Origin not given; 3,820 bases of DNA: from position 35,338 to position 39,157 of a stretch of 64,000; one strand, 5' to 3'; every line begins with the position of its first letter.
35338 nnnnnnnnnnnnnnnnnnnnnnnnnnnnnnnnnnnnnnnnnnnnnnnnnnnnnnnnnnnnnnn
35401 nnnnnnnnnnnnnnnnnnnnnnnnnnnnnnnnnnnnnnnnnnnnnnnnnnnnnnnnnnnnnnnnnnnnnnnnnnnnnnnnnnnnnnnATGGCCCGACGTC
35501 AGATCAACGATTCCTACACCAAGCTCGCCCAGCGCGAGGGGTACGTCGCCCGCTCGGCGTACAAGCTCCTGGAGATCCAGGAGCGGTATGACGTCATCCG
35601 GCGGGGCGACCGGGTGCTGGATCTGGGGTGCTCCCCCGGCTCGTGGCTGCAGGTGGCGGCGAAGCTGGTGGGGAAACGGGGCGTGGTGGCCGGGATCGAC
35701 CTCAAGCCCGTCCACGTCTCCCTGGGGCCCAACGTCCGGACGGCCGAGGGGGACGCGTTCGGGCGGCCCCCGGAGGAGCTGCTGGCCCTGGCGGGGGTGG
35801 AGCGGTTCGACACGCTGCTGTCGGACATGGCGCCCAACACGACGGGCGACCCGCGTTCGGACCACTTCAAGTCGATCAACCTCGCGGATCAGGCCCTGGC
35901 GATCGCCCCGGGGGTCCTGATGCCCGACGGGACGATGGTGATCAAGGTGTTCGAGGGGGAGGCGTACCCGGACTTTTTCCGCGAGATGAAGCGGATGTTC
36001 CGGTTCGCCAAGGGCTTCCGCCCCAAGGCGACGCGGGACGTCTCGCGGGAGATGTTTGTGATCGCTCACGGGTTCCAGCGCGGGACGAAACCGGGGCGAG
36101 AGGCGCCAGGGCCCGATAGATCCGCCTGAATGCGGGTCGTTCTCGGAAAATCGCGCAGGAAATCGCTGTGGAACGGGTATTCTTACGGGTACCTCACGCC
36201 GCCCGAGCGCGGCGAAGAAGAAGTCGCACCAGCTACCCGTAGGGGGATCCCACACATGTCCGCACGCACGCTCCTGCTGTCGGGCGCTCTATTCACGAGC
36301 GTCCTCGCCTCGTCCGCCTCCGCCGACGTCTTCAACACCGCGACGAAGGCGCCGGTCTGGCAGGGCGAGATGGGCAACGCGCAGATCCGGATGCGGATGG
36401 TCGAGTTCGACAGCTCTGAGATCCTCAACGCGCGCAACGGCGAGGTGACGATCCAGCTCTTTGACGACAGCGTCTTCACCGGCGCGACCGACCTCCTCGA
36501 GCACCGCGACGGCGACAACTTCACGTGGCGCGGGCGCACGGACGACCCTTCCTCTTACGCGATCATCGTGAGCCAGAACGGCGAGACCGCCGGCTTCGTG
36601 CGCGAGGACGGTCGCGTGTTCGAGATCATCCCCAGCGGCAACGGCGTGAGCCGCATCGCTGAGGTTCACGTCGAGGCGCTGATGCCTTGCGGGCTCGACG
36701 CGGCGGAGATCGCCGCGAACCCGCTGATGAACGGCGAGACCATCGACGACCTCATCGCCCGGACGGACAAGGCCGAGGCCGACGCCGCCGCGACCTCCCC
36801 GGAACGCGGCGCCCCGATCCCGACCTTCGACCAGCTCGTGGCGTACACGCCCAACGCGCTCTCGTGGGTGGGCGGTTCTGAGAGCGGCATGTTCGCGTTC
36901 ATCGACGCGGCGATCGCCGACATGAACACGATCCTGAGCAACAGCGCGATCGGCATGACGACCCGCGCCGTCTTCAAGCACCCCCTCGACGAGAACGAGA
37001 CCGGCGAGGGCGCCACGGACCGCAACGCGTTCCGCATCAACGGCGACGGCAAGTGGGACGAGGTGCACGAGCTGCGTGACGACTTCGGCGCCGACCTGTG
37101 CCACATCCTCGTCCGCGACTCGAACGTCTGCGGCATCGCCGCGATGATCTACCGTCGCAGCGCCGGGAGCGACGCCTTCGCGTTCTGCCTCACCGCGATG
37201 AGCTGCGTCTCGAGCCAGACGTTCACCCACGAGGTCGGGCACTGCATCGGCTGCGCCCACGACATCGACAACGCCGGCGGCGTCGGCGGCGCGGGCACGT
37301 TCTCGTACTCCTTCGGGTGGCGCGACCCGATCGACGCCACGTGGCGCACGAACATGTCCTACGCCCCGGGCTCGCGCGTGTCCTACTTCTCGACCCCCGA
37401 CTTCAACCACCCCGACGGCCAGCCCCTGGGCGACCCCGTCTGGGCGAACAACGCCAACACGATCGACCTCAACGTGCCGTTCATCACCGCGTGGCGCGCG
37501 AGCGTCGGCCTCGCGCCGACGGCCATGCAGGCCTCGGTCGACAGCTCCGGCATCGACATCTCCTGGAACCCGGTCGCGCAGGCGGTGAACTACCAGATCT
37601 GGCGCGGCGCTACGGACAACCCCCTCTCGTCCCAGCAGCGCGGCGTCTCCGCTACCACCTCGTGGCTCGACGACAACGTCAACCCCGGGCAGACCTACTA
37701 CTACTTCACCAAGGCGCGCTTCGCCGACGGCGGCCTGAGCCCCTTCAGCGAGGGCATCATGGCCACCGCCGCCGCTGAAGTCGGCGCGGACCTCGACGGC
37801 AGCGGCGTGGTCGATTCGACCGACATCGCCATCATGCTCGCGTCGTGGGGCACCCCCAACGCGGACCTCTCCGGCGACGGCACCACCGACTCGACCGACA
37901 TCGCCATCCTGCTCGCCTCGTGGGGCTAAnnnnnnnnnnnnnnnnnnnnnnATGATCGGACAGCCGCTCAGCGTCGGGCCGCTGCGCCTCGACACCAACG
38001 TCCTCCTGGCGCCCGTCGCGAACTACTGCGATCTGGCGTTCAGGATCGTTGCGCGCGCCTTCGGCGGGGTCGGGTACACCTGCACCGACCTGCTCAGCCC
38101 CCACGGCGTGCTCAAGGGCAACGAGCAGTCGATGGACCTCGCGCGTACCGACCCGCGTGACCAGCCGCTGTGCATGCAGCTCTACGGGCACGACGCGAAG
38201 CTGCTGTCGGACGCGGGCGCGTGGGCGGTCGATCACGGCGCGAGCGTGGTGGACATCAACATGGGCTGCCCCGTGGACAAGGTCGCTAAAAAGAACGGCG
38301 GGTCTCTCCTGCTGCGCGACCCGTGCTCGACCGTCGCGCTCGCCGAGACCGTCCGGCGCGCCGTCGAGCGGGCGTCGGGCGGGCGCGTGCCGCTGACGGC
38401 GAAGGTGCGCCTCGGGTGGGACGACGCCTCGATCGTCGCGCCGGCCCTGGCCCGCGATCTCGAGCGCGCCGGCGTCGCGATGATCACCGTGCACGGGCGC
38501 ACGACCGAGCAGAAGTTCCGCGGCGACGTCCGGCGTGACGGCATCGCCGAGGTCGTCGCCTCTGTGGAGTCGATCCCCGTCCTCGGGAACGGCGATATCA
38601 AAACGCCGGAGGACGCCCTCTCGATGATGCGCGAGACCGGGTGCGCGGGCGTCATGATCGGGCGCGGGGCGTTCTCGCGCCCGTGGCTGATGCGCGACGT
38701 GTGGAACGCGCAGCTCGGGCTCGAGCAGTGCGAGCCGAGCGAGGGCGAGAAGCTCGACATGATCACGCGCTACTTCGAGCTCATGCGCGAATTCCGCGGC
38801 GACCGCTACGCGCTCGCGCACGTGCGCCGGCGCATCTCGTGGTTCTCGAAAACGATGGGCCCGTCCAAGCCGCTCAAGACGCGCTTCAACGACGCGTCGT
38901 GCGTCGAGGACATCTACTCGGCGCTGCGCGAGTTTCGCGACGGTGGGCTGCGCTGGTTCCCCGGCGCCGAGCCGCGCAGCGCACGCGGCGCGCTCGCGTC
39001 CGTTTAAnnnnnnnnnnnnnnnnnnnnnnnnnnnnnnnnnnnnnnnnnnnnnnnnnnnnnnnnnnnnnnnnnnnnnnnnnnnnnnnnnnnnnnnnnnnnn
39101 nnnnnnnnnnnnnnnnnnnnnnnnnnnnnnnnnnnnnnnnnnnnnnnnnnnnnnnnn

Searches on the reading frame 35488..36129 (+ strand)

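Call 48: search_protein_families(library=pfam, proteins=[window:35488-36129:+], max_evalue=0.00001)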
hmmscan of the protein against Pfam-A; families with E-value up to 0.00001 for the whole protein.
window:35488-36129:+ (213 aa): 2 families
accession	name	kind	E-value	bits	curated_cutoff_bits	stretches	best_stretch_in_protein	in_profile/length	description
PF01728.25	FtsJ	-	6.4e-46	157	24.1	1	19-196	1-181/181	FtsJ-like methyltransferase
PF13847.12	Methyltransf_31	-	1.4e-06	28.5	27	1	38-155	2-112/145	Methyltransferase domain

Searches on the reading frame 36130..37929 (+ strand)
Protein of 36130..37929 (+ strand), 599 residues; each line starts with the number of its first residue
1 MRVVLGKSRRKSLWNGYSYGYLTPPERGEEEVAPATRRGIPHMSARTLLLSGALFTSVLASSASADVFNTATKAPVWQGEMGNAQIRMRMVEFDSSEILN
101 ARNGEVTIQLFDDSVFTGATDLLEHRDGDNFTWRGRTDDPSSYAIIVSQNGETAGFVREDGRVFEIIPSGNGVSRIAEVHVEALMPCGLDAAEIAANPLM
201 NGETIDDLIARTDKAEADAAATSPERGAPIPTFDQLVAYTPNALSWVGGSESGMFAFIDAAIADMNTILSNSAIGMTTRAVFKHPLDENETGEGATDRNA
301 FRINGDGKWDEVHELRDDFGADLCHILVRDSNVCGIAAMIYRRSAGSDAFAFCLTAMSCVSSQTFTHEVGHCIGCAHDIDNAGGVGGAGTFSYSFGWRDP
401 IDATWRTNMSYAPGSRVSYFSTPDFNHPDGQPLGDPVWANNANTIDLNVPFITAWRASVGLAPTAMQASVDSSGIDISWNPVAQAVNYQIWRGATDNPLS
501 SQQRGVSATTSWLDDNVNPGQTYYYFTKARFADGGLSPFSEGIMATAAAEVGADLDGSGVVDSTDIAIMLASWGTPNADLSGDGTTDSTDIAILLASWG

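Call 48: search_protein_families(library=pfam, proteins=[window:36130-37929:+], max_evalue=0.00001)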
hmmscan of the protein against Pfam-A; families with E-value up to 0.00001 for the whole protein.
window:36130-37929:+ (599 aa): 3 families
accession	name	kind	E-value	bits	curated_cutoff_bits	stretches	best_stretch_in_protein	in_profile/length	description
PF13688.12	Reprolysin_5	-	9.4e-12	46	27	1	233-421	5-196/196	Metallo-peptidase family M12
PF13582.12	Reprolysin_3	-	7.4e-08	33.4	22.4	1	258-378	4-123/123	Metallo-peptidase family M12B Reprolysin-like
PF13583.11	Reprolysin_4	-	1.9e-07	31.4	22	1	309-424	80-188/203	Metallo-peptidase family M12B Reprolysin-like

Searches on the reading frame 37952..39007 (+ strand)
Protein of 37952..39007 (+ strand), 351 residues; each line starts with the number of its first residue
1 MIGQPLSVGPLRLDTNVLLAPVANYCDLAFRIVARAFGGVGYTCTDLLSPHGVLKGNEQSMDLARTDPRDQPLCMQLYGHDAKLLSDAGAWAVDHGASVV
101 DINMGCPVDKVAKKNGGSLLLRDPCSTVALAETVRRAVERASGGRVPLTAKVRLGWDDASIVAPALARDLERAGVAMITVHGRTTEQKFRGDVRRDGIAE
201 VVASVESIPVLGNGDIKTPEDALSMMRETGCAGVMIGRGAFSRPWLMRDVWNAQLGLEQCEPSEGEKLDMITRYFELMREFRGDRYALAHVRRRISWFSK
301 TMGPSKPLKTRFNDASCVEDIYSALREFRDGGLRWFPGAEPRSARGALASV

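Call 48: search_protein_families(library=pfam, proteins=[window:37952-39007:+], max_evalue=0.00001)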
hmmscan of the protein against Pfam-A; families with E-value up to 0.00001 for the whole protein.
window:37952-39007:+ (351 aa): 1 family
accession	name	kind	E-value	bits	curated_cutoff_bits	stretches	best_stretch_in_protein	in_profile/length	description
PF01207.24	Dus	-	2.9e-70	237.3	20.4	1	18-318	1-295/311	Dihydrouridine synthase (Dus)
